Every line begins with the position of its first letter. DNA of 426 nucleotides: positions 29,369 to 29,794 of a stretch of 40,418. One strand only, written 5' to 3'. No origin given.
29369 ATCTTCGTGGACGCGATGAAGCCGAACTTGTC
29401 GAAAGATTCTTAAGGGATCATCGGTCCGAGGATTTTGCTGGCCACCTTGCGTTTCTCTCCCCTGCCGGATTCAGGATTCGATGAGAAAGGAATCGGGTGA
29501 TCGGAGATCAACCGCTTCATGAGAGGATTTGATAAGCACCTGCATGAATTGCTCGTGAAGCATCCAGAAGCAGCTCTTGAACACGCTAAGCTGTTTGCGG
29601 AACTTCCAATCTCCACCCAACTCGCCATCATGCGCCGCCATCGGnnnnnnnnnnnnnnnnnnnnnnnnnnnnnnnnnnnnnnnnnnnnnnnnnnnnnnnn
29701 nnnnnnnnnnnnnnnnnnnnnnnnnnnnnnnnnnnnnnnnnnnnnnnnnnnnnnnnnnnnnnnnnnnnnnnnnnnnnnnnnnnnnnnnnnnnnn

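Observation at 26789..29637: Two unrelated toxin-antitoxin pairs occupy the same repeat-defined frame (R1 ... TA ... R2)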

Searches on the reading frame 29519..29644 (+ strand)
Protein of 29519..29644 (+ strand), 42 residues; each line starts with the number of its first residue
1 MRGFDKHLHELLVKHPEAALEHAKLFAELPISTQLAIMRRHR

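Call 14: find_homologous_proteins(query=window:29519-29644:+, max_evalue=0.01)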
Query seq(42 aa) (42 aa): 10 proteins with E <= 0.01 among 10 candidates.
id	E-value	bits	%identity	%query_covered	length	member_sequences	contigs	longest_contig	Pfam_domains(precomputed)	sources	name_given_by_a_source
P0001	1.1e-14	70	86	100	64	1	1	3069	-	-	-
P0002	2.4e-14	69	86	100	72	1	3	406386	-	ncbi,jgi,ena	-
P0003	3.6e-14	68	83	100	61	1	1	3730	-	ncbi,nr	ncbi:MAG: hypothetical protein HYZ73_01685 [Elusimicrobia bacterium]|nr:hypothetical protein [Elusim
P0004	1.5e-12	63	79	90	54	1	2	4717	-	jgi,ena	-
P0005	4.8e-12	62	76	100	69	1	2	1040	-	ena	-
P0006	5.5e-12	61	82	90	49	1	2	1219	-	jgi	-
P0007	2.9e-10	56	76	100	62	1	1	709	-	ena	-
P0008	4.0e-10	56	71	100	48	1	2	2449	-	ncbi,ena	-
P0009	5.9e-9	52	75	86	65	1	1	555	-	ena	-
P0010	5.5e-6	43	89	64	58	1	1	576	-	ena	-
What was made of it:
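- Tried and rejected: The first protein search found only 48-72-aa ORFs (call 14).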

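Call 16: find_encoding_contigs(protein=P0002, flank=10000, max_places=6)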
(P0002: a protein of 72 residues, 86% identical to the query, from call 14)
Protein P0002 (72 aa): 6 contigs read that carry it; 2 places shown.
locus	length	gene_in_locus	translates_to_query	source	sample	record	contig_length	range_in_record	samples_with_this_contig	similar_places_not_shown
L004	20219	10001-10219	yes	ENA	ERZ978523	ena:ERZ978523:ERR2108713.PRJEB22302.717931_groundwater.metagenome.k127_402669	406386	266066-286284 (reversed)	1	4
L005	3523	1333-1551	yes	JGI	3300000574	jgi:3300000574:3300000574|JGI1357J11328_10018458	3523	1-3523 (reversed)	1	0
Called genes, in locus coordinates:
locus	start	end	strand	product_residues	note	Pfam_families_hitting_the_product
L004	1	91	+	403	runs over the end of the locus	PF01960:ArgJ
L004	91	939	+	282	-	PF00696:AA_kinase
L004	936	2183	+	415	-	PF00202:Aminotran_3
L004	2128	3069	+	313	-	PF02729:OTCace_N, PF00185:OTCace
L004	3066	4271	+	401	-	PF00764:Arginosuc_synth, PF20979:Arginosuc_syn_C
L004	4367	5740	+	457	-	PF00206:Lyase_1, PF14698:ASL_C2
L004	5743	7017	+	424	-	PF00278:Orn_DAP_Arg_deC, PF02784:Orn_Arg_deC_N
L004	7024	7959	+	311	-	PF01678:DAP_epimerase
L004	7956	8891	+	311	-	PF00701:DHDPS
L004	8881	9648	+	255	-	PF01113:DapB_N, PF05173:DapB_C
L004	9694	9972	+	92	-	PF01381:HTH_3, PF13443:HTH_26 (weak), PF15943:YdaS_toxin (weak)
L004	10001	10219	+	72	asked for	-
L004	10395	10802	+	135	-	-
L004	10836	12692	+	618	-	PF00270:DEAD, PF00271:Helicase_C, PF16124:RecQ_Zn_bind, PF09382:RQC, PF00570:HRDC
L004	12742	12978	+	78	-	-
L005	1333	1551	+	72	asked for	-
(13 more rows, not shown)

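Call 17: find_encoding_contigs(protein=P0003, flank=10000, max_places=6)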
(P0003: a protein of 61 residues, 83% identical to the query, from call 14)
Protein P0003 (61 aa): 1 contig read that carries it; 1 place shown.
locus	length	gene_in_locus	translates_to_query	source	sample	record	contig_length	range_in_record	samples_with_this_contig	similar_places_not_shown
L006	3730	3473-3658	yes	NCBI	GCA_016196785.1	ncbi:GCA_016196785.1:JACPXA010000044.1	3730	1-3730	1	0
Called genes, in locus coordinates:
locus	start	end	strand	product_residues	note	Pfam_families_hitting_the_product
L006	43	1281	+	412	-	PF00815:Histidinol_dh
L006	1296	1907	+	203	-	PF00475:IGPD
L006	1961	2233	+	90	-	PF02604:PhdYeFM_antitox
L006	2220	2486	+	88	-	PF05016:ParE_toxin, PF06769:YoeB_toxin (weak)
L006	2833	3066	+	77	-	-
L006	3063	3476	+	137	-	PF01850:PIN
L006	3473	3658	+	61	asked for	-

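Call 31: find_related_loci(query=A4, collection=metagenome_contigs, flank=10000)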
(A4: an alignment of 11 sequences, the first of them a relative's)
Query A4 (72 aa) in metagenome_contigs; peptide patterns used: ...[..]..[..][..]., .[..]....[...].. (x = any residue, [..] = any of these).
149 stretches matched a pattern; 63 encode a relative of the query (tblastn E <= 1e-3); 62 distinct loci.
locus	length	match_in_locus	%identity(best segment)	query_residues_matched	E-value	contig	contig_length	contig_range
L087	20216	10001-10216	100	1-72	6e-43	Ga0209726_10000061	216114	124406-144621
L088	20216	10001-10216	100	1-72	6e-43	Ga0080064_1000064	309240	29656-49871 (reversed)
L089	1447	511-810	64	1-72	7e-33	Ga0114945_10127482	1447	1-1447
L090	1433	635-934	62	1-72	3e-32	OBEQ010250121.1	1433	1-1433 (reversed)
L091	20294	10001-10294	64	1-70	4e-32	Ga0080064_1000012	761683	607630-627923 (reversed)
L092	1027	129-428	62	1-72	4e-33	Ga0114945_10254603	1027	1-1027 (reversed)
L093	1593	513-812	62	1-72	1e-31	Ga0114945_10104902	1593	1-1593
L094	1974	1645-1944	62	1-72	1e-31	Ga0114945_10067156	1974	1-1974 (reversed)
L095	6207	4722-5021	61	1-72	2e-31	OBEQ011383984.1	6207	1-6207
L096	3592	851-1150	60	1-72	7e-31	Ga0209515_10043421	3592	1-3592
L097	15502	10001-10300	61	1-72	7e-31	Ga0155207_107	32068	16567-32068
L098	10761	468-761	61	1-70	1e-30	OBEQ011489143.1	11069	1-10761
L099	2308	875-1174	61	1-72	1e-30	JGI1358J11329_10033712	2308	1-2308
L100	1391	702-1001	60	1-72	7e-31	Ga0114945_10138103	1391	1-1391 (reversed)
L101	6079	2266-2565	61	1-72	1e-30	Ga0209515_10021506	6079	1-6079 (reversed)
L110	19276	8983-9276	61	1-70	2e-30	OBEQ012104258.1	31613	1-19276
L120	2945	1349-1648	56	1-72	1e-29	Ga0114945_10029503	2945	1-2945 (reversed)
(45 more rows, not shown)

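Call 38: search_protein_representatives(alignment_id=A4)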
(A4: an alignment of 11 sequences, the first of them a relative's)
Query: 11 sequences, 62 profile positions. Proteins with E-value up to 0.001 (for the whole library): 32; up to 1e-10: 19; up to 1e-30: 0. The best 32 are listed.
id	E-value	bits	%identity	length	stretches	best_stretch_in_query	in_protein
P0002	2.5e-28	114.1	-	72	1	1-58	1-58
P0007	1.7e-27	111.5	-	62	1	1-62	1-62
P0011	1.4e-26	108.5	-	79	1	1-58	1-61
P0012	8.3e-25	102.8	-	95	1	1-57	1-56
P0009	1.1e-24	102.4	-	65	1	1-62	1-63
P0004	9.3e-24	99.5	-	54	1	1-45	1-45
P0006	3.0e-23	97.8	-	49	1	1-49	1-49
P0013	5.4e-22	93.8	-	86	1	2-51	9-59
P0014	6.6e-22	93.5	-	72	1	1-49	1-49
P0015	7.9e-19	83.7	-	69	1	1-51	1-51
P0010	1.5e-18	82.8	-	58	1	1-45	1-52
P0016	3.7e-16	75.1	-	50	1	1-48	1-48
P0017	4.1e-16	75.0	-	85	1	2-52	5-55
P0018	3.4e-15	72.0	-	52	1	1-48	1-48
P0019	5.0e-15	71.5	-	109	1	1-53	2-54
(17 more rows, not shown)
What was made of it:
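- Closest known: HigB. Different: The family is narrow: 32 representatives at the 50% clustering level (call 38).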

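Call 71: search_protein_families(library=pfam, max_evalue=0.01, proteins=[L120:1011-1352:+, L120:1349-1651:+, L110:8413-8742:+, L110:8745-8960:+])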
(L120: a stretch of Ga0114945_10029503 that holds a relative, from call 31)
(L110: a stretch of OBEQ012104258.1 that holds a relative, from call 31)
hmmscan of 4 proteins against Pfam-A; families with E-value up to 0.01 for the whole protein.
L120:1011-1352:+ (113 aa): 1 family
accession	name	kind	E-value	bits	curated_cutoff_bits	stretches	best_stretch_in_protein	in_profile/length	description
PF05973.20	Gp49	-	3.6e-13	49.8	23.9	1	31-107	12-89/90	Phage derived protein Gp49-like (DUF891)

L120:1349-1651:+ (100 aa): 2 families
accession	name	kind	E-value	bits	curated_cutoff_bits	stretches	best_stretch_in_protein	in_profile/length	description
PF13560.12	HTH_31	-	2e-07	31.6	27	1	33-84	4-56/64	Helix-turn-helix domain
PF01381.28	HTH_3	-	1.4e-06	28.7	23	1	37-86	3-52/55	Helix-turn-helix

L110:8413-8742:+ (109 aa): 2 families
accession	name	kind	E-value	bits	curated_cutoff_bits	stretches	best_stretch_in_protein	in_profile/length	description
PF15919.11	HicB_lk_antitox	-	2.7e-10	40.9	27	1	48-99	3-54/123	HicB_like antitoxin of bacterial toxin-antitoxin system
PF21748.3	UPF0150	-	1.5e-08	34.9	27.3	1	54-92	17-55/64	UPF0150-like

L110:8745-8960:+ (71 aa): 1 family
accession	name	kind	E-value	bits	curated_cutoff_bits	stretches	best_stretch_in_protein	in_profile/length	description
PF07927.17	HicA_toxin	-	2.2e-13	50.5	27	1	11-63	4-58/58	HicA toxin of bacterial toxin-antitoxin,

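Call 72: search_protein_families(library=ncbifam, max_evalue=0.01, proteins=[L120:1011-1352:+, L120:1349-1651:+])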
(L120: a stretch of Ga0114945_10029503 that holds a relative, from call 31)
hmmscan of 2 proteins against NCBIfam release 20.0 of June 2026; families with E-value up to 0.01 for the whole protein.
L120:1011-1352:+ (113 aa): 0 families

L120:1349-1651:+ (100 aa): 5 families
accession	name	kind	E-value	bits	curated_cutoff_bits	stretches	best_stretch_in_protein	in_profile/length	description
NF041951.1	phage_RstR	subfamily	2e-06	28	80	1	31-84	3-56/108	RstR family transcriptional repressor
NF007257.0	PRK09706.1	subfamily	0.00027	20.7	101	1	31-86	6-61/135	transcriptional repressor DicA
NF006015.0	PRK08154.1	subfamily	0.00096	18.4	204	1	17-86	19-86/314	anaerobic benzoate catabolism transcriptional regulator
TIGR03070.1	couple_hipB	subfamily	0.0035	17.3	71.65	1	31-82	3-54/58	type II toxin-antitoxin system Y4mF family antitoxin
NF007271.0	PRK09726.1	equivalog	0.0058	16.6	79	1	22-88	4-70/88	type II toxin-antitoxin system antitoxin HipB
